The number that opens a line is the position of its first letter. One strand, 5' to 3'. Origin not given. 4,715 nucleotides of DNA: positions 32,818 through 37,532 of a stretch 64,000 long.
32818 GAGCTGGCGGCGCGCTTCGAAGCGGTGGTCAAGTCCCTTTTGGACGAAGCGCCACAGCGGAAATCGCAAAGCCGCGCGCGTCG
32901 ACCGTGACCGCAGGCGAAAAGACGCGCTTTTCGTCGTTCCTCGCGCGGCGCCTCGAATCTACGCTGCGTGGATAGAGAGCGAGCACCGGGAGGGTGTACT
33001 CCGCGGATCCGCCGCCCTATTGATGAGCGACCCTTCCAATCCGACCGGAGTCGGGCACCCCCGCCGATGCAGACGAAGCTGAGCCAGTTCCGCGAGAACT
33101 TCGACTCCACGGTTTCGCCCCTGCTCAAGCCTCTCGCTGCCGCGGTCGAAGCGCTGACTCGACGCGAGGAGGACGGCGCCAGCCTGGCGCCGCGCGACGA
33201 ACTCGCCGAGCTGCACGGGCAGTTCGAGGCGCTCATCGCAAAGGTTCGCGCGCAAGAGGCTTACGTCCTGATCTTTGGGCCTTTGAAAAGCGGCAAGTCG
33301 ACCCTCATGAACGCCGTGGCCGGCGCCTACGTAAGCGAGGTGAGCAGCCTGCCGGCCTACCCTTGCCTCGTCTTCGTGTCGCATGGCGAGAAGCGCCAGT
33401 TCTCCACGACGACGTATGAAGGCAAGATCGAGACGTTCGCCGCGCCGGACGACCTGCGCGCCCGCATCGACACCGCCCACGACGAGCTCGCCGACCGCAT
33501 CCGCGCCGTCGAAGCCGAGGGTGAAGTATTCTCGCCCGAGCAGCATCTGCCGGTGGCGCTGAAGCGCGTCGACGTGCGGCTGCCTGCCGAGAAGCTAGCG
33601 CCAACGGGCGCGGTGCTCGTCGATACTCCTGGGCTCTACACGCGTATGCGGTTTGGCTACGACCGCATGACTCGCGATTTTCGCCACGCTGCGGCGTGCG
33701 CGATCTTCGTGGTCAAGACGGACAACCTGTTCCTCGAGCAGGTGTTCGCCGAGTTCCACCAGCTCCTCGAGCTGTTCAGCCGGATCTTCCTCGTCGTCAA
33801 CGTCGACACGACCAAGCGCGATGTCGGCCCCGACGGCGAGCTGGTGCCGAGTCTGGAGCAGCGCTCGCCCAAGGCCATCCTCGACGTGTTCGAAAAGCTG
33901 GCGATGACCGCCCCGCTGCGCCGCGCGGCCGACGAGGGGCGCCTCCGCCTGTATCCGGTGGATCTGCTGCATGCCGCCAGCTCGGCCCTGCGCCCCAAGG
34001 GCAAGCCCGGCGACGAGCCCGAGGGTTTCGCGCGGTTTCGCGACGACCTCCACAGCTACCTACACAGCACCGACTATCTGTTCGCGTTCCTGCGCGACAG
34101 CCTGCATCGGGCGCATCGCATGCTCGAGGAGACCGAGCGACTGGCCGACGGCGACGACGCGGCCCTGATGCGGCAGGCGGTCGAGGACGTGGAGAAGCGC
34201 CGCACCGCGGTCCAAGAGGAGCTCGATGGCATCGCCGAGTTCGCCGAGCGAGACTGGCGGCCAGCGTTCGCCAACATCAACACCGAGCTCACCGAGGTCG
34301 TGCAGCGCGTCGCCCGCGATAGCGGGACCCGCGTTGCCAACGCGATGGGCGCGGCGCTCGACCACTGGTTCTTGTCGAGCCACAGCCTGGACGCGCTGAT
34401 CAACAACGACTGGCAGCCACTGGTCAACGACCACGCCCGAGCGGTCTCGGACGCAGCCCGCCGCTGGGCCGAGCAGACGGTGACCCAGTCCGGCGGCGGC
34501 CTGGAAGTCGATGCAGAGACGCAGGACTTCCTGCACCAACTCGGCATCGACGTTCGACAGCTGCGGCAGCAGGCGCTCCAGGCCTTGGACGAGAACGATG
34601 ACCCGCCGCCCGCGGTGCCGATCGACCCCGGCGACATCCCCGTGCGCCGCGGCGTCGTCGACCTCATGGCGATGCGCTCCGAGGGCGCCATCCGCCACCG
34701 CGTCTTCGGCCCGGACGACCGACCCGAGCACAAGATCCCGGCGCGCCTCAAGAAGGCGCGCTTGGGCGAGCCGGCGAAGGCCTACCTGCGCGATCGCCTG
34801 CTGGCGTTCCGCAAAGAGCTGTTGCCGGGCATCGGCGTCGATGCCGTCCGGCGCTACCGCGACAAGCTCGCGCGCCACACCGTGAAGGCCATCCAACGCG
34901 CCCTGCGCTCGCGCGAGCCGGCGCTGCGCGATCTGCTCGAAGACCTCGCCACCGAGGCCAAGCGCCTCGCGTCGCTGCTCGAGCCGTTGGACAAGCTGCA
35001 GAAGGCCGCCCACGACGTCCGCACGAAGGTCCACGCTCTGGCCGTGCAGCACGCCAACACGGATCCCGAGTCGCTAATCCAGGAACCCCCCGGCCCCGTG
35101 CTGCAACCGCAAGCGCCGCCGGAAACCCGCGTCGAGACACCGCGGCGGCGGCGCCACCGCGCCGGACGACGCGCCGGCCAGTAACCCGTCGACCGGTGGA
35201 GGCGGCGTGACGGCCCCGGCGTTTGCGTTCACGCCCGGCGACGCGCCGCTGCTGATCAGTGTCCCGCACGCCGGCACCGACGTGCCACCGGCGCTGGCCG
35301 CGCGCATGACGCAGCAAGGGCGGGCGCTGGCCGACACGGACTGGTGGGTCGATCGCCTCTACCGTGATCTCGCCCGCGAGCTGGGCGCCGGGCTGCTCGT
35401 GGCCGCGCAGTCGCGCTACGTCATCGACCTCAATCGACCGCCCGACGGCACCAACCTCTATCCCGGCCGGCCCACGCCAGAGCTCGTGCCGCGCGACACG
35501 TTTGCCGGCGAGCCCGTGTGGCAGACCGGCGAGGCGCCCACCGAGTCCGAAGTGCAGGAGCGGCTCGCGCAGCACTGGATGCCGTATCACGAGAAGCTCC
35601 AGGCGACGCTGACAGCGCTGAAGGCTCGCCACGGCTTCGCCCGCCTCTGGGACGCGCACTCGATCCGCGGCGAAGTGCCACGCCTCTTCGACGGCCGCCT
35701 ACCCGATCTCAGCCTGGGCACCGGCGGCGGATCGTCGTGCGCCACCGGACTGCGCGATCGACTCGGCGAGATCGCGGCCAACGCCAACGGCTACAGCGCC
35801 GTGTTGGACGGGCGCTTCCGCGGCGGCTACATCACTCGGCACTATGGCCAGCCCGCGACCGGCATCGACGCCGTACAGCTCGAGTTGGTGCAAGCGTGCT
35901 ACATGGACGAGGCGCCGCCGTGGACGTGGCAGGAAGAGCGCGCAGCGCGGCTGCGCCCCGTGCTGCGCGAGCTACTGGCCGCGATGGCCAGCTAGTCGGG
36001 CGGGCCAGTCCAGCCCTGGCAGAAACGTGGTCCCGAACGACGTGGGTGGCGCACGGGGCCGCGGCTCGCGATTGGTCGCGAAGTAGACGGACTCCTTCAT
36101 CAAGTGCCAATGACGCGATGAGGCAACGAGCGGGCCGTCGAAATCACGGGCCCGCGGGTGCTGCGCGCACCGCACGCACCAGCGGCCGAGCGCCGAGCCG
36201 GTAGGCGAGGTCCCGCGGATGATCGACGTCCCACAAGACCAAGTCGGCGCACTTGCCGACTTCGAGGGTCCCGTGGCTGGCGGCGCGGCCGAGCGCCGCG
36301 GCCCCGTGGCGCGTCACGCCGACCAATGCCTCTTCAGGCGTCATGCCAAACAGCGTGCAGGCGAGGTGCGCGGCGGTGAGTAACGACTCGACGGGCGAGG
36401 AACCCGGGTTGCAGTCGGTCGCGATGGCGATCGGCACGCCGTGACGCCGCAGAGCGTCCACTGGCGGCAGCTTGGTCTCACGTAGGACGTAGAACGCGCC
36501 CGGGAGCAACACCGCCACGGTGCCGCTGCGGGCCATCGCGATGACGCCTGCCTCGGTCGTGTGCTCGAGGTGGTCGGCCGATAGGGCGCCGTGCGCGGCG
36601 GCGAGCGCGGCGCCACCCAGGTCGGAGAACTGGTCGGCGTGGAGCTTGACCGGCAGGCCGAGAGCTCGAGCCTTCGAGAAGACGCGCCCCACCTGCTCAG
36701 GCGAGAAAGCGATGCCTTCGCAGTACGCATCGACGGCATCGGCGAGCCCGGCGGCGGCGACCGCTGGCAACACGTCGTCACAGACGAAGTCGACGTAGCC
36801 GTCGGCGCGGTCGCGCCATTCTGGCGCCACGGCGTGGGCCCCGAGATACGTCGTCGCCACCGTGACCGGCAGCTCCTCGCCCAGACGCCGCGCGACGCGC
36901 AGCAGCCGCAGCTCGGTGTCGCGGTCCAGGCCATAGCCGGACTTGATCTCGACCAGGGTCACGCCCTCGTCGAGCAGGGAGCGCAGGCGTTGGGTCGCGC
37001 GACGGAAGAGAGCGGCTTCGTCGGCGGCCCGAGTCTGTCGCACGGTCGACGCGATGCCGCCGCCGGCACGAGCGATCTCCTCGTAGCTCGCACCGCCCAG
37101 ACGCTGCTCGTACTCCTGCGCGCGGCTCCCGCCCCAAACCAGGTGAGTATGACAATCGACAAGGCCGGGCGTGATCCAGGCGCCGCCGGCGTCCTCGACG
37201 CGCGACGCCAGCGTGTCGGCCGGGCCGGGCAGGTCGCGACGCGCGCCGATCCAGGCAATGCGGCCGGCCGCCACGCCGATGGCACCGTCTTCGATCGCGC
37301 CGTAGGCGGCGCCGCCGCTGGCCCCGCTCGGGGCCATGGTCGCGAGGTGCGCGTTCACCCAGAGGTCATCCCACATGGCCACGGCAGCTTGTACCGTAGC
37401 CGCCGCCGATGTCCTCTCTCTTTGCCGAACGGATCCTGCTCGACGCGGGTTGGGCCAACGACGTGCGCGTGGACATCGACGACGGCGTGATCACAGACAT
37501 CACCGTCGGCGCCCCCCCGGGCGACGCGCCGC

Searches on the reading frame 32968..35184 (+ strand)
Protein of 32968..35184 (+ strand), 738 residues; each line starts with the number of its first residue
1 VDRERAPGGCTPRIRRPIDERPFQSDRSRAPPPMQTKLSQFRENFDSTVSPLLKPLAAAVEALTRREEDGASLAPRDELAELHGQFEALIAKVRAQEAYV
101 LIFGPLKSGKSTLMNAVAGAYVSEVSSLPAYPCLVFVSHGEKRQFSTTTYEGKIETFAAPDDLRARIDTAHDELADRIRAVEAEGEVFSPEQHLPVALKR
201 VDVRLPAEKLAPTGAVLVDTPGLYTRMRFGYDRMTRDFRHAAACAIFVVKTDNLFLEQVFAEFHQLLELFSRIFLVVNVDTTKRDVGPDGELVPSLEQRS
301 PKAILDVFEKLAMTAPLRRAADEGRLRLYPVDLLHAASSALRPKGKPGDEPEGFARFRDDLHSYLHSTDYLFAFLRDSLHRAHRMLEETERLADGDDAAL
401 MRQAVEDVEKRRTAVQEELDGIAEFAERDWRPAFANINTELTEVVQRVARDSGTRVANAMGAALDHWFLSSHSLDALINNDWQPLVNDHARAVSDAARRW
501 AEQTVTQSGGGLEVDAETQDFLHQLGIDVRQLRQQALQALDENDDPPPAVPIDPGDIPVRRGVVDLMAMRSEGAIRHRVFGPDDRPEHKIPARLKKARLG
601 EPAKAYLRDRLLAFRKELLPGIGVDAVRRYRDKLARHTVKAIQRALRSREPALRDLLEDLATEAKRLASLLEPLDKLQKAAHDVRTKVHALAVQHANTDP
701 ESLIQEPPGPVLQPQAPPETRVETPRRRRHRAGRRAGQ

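Call 40: search_protein_families(library=pfam, proteins=[window:32968-35184:+], max_evalue=0.001)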
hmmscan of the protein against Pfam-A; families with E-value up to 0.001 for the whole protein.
window:32968-35184:+ (738 aa): 2 families
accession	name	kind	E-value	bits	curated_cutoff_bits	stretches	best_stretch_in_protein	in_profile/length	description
PF00350.29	Dynamin_N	-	7e-11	42.9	27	1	100-277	1-164/168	Dynamin family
PF01926.29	MMR_HSR1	-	1.7e-06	28.6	21.9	0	100-129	2-30/113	50S ribosome-binding GTPase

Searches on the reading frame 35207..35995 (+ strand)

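Call 40: search_protein_families(library=pfam, proteins=[window:35207-35995:+], max_evalue=0.001)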
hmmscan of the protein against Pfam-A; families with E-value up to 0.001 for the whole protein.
window:35207-35995:+ (262 aa): 1 family
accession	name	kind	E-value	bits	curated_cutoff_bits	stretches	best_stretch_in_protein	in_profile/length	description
PF05013.17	FGase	-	3.5e-69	233.7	28.9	1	14-233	2-219/219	N-formylglutamate amidohydrolase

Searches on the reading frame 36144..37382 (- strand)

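Call 39: search_protein_families(library=pfam, proteins=[window:36144-37382:-], max_evalue=0.001)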
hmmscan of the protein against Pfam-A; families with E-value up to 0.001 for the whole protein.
window:36144-37382:- (412 aa): 2 families
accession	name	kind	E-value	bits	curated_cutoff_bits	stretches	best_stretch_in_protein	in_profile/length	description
PF07969.17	Amidohydro_3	-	7.7e-20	72.2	29.7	2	119-387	151-447/472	Amidohydrolase family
PF01979.26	Amidohydro_1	-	1.3e-18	67.8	25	1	69-389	1-322/345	Amidohydrolase family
